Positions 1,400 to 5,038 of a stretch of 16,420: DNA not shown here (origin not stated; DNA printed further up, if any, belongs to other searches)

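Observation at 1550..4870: Unusual fusion of a sialate O-acetylesterase-type SGNH domain, a LamG domain and a DUF4091-like domain in one 1112-aa secreted protein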

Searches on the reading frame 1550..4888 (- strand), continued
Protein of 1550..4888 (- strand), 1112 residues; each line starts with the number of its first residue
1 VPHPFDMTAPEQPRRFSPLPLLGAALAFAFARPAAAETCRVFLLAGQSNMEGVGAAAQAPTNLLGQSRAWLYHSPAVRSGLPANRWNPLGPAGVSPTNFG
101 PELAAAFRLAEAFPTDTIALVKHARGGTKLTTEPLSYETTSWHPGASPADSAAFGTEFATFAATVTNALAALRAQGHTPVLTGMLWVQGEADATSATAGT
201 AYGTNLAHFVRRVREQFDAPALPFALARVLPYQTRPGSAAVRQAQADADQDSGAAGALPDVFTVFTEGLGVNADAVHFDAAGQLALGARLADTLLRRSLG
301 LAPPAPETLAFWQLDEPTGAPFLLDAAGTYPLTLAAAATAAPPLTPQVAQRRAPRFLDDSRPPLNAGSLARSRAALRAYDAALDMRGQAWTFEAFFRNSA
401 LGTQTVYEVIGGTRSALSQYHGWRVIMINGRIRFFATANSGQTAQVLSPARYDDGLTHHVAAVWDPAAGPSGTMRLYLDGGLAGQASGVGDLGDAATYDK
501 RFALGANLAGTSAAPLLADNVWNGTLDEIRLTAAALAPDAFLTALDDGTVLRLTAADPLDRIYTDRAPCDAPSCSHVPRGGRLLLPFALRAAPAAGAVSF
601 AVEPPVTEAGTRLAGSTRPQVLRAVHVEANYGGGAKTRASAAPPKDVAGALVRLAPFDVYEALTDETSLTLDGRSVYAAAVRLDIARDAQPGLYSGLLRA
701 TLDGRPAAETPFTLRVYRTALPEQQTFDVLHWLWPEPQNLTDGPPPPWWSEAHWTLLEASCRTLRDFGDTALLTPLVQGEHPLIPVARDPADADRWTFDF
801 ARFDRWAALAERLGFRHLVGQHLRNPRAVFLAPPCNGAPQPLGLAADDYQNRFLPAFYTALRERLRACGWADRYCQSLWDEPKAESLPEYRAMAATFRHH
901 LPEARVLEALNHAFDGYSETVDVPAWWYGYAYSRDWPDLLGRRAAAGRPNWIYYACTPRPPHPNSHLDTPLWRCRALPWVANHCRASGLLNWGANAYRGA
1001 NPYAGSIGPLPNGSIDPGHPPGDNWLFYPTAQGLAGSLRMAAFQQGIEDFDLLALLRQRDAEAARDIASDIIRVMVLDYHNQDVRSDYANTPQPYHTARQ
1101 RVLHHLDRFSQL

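Call 20: find_encoding_contigs(protein=P0011, flank=10000, max_places=2)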
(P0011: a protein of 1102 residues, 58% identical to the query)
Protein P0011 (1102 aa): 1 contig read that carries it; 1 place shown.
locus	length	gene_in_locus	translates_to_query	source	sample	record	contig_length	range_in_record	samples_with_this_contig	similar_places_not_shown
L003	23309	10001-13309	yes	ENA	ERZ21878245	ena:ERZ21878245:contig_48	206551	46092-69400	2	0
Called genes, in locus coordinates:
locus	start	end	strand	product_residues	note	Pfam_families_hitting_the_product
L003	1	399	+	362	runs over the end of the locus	PF02861:Clp_N, PF13401:AAA_22 (faint), PF01637:ATPase_2 (faint), PF05621:TniB (weak), PF13191:AAA_16 (weak), PF23569:NBD_SMAX1, PF00004:AAA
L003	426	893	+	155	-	PF17871:AAA_lid_9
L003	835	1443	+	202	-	PF07724:AAA_2, PF07728:AAA_5 (weak)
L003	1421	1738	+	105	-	PF07724:AAA_2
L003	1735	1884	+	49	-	PF10431:ClpB_D2-small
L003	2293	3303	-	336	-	PF00389:2-Hacid_dh, PF02826:2-Hacid_dh_C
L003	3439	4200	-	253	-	PF03328:HpcH_HpaI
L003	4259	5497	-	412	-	PF06808:DctM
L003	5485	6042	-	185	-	PF04290:DctQ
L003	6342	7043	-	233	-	PF00392:GntR, PF07729:FCD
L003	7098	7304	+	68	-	-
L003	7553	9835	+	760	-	PF13385:Laminin_G_3, PF22352:K319L-like_PKD (weak), PF13385:Laminin_G_3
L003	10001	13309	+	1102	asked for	PF03629:SASA, PF13385:Laminin_G_3, PF13320:GH123_cat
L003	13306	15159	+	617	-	PF13088:BNR_2 (faint), PF13385:Laminin_G_3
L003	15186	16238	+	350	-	-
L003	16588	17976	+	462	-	PF13088:BNR_2, PF13859:BNR_3 (faint)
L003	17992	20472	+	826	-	PF24067:Beta-prop_BT_1020 (weak), PF13088:BNR_2, PF13385:Laminin_G_3 (weak)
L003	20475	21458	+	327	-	PF03480:DctP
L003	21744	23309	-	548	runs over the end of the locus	PF02065:Melibiase (weak)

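Call 21: find_encoding_contigs(protein=P0012, flank=10000, max_places=2)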
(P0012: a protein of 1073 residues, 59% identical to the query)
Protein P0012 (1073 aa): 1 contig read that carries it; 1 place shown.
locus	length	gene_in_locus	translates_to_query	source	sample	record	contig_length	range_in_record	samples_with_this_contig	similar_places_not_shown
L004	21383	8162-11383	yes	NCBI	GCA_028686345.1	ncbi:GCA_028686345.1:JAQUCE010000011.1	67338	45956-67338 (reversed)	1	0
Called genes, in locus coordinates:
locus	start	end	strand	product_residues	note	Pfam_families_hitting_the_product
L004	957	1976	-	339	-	PF00389:2-Hacid_dh, PF02826:2-Hacid_dh_C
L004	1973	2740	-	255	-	PF03328:HpcH_HpaI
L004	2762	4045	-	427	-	PF06808:DctM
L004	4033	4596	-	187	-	PF04290:DctQ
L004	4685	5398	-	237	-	PF00392:GntR, PF07729:FCD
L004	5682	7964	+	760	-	PF13385:Laminin_G_3, PF22352:K319L-like_PKD (weak), PF13385:Laminin_G_3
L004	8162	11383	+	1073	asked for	PF03629:SASA, PF13385:Laminin_G_3, PF13320:GH123_cat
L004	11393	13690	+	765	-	PF18911:PKD_4 (faint), PF13385:Laminin_G_3, PF00801:PKD (faint), PF18981:InlK_D3 (faint), PF22352:K319L-like_PKD (weak), PF13385:Laminin_G_3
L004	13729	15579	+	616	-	-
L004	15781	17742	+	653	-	PF13088:BNR_2, PF13385:Laminin_G_3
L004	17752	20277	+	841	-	PF13385:Laminin_G_3 (weak), PF02449:Glyco_hydro_42 (weak)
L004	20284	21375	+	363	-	PF01208:URO-D (faint)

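Call 37: search_protein_representatives(protein=window:1550-4870:-)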
Query: 1106 residues. Proteins with E-value up to 0.001 (for the whole library): 5931; up to 1e-10: 2040; up to 1e-30: 160. The best 150 are listed.
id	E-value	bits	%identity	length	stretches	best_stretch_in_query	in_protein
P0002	0.0e+00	1957.9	78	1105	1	11-1105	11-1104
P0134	1.1e-179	616.3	49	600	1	544-1100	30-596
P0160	1.8e-161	556.0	53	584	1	28-552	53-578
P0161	3.3e-116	406.0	42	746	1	549-1101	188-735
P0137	1.1e-115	404.3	44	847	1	551-1097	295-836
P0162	1.0e-113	397.8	41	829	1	543-1104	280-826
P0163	5.3e-112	392.1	40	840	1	545-1103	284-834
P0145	2.3e-110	386.7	44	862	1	545-1074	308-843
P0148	1.3e-109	384.2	39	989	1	543-1102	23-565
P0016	3.2e-108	379.6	61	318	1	21-310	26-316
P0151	6.3e-107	375.3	41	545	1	551-1099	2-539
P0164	1.8e-103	363.8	42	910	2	17-327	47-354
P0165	4.7e-102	359.2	39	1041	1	550-1103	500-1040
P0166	1.7e-101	357.3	40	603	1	539-1100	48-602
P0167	4.9e-100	352.5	38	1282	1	545-1101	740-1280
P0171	4.7e-94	332.7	43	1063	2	301-537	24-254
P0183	1.1e-81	291.7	35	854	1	544-1100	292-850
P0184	4.3e-80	286.4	38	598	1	529-1100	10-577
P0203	2.2e-64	234.4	34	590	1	544-1100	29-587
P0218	3.8e-50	187.3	33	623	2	34-290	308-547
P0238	8.6e-40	153.0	47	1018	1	32-323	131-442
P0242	8.7e-39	149.7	42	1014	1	31-288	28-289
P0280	7.4e-34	133.3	39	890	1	301-535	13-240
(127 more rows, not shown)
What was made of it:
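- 3251..3985 (-): LamG / concanavalin-like β-sandwich (aa ~296-540; Pfam core aa 378-532), probably a carbohydrate-binding module. It joins both neighbouring domains with almost no linker. Representatives P0171 and P0280 align to aa 301-537 (call 37).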

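Call 38: search_protein_families(library=pfam, proteins=[P0160, P0164, P0171, P0218, P0238, P0242, P0280, P0165, P0167], max_evalue=0.001)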
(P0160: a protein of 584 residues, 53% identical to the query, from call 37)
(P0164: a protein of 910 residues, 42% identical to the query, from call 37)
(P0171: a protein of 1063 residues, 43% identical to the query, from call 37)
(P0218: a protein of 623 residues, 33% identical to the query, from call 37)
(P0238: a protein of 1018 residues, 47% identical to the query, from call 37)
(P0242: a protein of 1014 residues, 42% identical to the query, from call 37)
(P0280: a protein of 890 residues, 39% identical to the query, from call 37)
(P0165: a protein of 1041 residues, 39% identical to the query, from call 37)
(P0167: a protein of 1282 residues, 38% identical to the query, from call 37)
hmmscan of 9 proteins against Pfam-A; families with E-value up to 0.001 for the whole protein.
P0160 (584 aa): 2 families
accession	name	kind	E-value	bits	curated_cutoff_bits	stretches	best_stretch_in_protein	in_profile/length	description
PF03629.24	SASA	-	1.7e-27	96.9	24.8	1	59-312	3-223/226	Carbohydrate esterase, sialic acid-specific acetylesterase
PF13385.13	Laminin_G_3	-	9.3e-14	52.3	27.6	1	400-558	12-149/151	Concanavalin A-like lectin/glucanases superfamily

P0164 (910 aa): 2 families
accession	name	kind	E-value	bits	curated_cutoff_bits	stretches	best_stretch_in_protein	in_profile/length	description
PF03629.24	SASA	-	3.5e-34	118.8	24.8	1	66-315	2-225/226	Carbohydrate esterase, sialic acid-specific acetylesterase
PF13385.13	Laminin_G_3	-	2.9e-19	70.1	27.6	2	420-573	16-151/151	Concanavalin A-like lectin/glucanases superfamily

P0171 (1063 aa): 5 families
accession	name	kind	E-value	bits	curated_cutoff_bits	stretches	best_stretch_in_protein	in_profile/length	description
PF13385.13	Laminin_G_3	-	3.1e-28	99.3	27.6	2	335-486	13-148/151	Concanavalin A-like lectin/glucanases superfamily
PF02210.31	Laminin_G_2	-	4.2e-11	43.8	22.9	2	140-204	22-81/126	Laminin G domain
PF14099.13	Polysacc_lyase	-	3.2e-07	30.9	29.9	0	369-438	98-174/210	Polysaccharide lyase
PF00326.27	Peptidase_S9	-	1.8e-05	24.7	22.6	1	763-889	50-173/213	Prolyl oligopeptidase family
PF00756.26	Esterase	-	4.3e-05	23.8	22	1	731-815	72-159/251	Putative esterase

P0218 (623 aa): 1 family
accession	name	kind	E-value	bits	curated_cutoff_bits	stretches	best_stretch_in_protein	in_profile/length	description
PF03629.24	SASA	-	4.1e-83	278.9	24.8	2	308-546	3-225/226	Carbohydrate esterase, sialic acid-specific acetylesterase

P0238 (1018 aa): 4 families
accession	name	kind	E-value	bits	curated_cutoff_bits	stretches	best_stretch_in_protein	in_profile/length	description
PF00884.28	Sulfatase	-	2.7e-33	116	25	1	416-763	1-300/301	Sulfatase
PF03629.24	SASA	-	2.5e-19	70.2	24.8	1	132-410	2-225/226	Carbohydrate esterase, sialic acid-specific acetylesterase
PF16347.10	SGSH_C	-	5.7e-08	33.5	29.3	1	739-848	28-139/154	N-sulphoglucosamine sulphohydrolase, C-terminal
PF01663.27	Phosphodiest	-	0.00028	21.1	23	1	440-683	7-220/342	Type I phosphodiesterase / nucleotide pyrophosphatase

P0242 (1014 aa): 4 families
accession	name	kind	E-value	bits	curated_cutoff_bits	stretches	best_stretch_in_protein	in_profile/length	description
PF22124.2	Glyco_hydro_95_cat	-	2e-157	524.8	27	1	521-930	2-408/408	Glycosyl hydrolase family 95 catalytic domain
PF14498.12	Glyco_hyd_65N_2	-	3.2e-53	181.6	27.7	2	353-494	87-233/234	Glycosyl hydrolase family 65, N-terminal domain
PF03629.24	SASA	-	6.5e-32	111.4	24.8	1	31-289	3-224/226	Carbohydrate esterase, sialic acid-specific acetylesterase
PF21307.2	Glyco_hydro_95_C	-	1.9e-22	80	27.6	1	932-1000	1-68/94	Glycoside hydrolase family 95, C-terminal domain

P0280 (890 aa): 3 families
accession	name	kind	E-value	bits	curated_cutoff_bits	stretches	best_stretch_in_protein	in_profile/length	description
PF13385.13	Laminin_G_3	-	2.1e-15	57.6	27.6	1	90-237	14-147/151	Concanavalin A-like lectin/glucanases superfamily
PF00756.26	Esterase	-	4.3e-09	36.9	22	1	498-584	80-154/251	Putative esterase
PF00326.27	Peptidase_S9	-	0.0001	22.3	22.6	1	521-645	51-172/213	Prolyl oligopeptidase family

P0165 (1041 aa): 4 families
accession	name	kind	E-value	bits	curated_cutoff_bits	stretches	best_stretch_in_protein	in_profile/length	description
PF13320.12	GH123_cat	-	2.1e-43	149.4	23.1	1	674-997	1-324/324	Glycoside hydrolase 123, catalytic domain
PF06452.16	CBM9_1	-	4.9e-12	46.5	23.4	1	36-235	2-183/185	Carbohydrate family 9 binding domain-like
PF16011.10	CBM9_2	-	1.3e-09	38.5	25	1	94-234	51-199/199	Carbohydrate-binding family 9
PF13385.13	Laminin_G_3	-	2.7e-08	34.5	27.6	1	292-437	10-141/151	Concanavalin A-like lectin/glucanases superfamily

P0167 (1282 aa): 3 families
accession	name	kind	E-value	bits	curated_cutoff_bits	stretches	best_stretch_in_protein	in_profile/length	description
PF13320.12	GH123_cat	-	1.5e-44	153.2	23.1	1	937-1239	15-324/324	Glycoside hydrolase 123, catalytic domain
PF13385.13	Laminin_G_3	-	9.3e-06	26.3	27.6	1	544-682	14-140/151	Concanavalin A-like lectin/glucanases superfamily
PF22680.2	Glyco_hydro_123_N_2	-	0.00065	20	27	0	774-891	33-141/142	Glycoside hydrolase 123 N-terminal domain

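Call 42: search_protein_families(library=ncbifam, proteins=[window:1550-4870:-, L001:13328-15205:+, L001:15294-17822:+, L001:18157-19584:+, L001:20120-22465:+, L003:17992-20472:+, L003:15186-16238:+, L004:13729-15579:+], max_evalue=0.001)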
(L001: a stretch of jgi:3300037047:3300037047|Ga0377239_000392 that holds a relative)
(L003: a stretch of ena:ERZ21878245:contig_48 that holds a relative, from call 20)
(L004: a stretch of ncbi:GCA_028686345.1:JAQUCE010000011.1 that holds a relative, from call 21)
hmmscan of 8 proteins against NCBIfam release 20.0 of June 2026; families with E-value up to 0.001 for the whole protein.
window:1550-4870:- (1106 aa): 0 families

L001:13328-15205:+ (625 aa): 0 families

L001:15294-17822:+ (842 aa): 0 families

L001:18157-19584:+ (475 aa): 0 families

L001:20120-22465:+ (781 aa): 0 families

L003:17992-20472:+ (826 aa): 1 family
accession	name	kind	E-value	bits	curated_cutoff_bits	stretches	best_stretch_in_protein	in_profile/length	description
NF052328.1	NeuramTDE0471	equivalog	0.00035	19.4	900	1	261-316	297-351/538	neuraminidase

L003:15186-16238:+ (350 aa): 2 families
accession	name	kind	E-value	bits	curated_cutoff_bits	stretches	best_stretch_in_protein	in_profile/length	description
NF004889.0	PRK06252.1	subfamily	0.00017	20.7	244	0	129-200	123-193/340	methylcobalamin:coenzyme M methyltransferase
TIGR01463.1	mtaA_cmuA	subfamily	0.00061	19.1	235.4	0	119-200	112-192/340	MtaA/CmuA family methyltransferase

L004:13729-15579:+ (616 aa): 0 families

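Call 44: find_related_loci(query=window:1550-4870:-, collection=genome_contigs, flank=10000)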
Query window:1550-4870:- (1106 aa) in genome_contigs; peptide patterns used: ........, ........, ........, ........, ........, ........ (x = any residue, [..] = any of these).
104 stretches matched a pattern; 76 encode a relative of the query (tblastn E <= 1e-3); 76 distinct loci.
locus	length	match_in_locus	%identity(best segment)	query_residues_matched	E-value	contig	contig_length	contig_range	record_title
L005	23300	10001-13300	58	10-1104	0e+0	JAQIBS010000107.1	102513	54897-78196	MAG: Kiritimatiellae bacterium isolate GH19 k119_435621, whole genome shotgun sequence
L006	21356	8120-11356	59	24-1101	0e+0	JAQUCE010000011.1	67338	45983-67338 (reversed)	MAG: Kiritimatiellae bacterium isolate STCSWMC_123 NODE_703_length_67338_cov_5.458764_ST_CSWMC, whole genome shotgun seq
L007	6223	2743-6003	54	18-1101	0e+0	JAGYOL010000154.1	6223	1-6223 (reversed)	MAG: Kiritimatiellae bacterium isolate M55B167 154, whole genome shotgun sequence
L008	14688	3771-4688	35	10-324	9e-34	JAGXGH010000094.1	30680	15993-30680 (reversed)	MAG: Verrucomicrobiales bacterium isolate LH_M34 k141_1045834, whole genome shotgun sequence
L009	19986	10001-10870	33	25-324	1e-28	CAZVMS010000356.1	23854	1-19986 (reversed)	MAG TPA_asm: uncultured Haloferula sp. isolate SRP118108_co2_29 genome assembly, contig: k141_1170400, whole genome shot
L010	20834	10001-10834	33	28-308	2e-24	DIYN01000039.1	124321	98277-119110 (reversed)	MAG TPA_asm: Verrucomicrobia bacterium UBA6053 UBA6053_contig_181, whole genome shotgun sequence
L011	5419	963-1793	32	10-289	2e-23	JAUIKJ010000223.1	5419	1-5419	MAG: Candidatus Hydrogenedentota bacterium isolate Co_bin.356 NODE_86573_length_5419_cov_0.804800, whole genome shotgun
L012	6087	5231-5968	33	26-289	8e-23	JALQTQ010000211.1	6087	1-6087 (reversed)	MAG: Akkermansiaceae bacterium isolate DAH.28 NODE_211_length_6087_cov_2.827121, whole genome shotgun sequence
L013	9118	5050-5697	29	25-242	2e-21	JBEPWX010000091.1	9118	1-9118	MAG: Mariniphaga sp. isolate 01_S196.semibin_refined.147 NODE_3902_length_9118_cov_1.725948:0-9118, whole genome shotgun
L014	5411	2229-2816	36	34-223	2e-21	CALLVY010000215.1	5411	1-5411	MAG: uncultured Saprospiraceae bacterium isolate R3_Bin_METABAT__216_sub genome assembly, contig: c_000000653841, whole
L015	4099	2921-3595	31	8-223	3e-21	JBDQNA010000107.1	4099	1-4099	MAG: Flavobacteriaceae bacterium isolate SFB_27D_19MayJul_coas_31 k141_69301_length_4099_cov_35.0000, whole genome shotg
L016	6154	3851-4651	26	25-291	4e-21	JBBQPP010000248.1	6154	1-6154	MAG: Bacteroidales bacterium isolate Co_metawrap_1515 Cmw_1515_k141_19876277_length_6154_cov_7.0000, whole genome shotgu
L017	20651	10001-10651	32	18-223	1e-20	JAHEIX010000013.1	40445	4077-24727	MAG: Flavobacteriaceae bacterium isolate Ww514 NODE_767_length_40445_cov_6.752530, whole genome shotgun sequence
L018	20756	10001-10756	32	35-291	2e-20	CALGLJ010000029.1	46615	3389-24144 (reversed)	MAG: uncultured Verrucomicrobiales bacterium isolate R4_Bin_MAXBIN__016_1 genome assembly, contig: c_000000631739, whole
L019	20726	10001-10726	27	15-253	3e-20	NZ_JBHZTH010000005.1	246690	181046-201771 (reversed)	Winogradskyella sp. PE311 NODE_6_length_246690_cov_16.657729, whole genome shotgun sequence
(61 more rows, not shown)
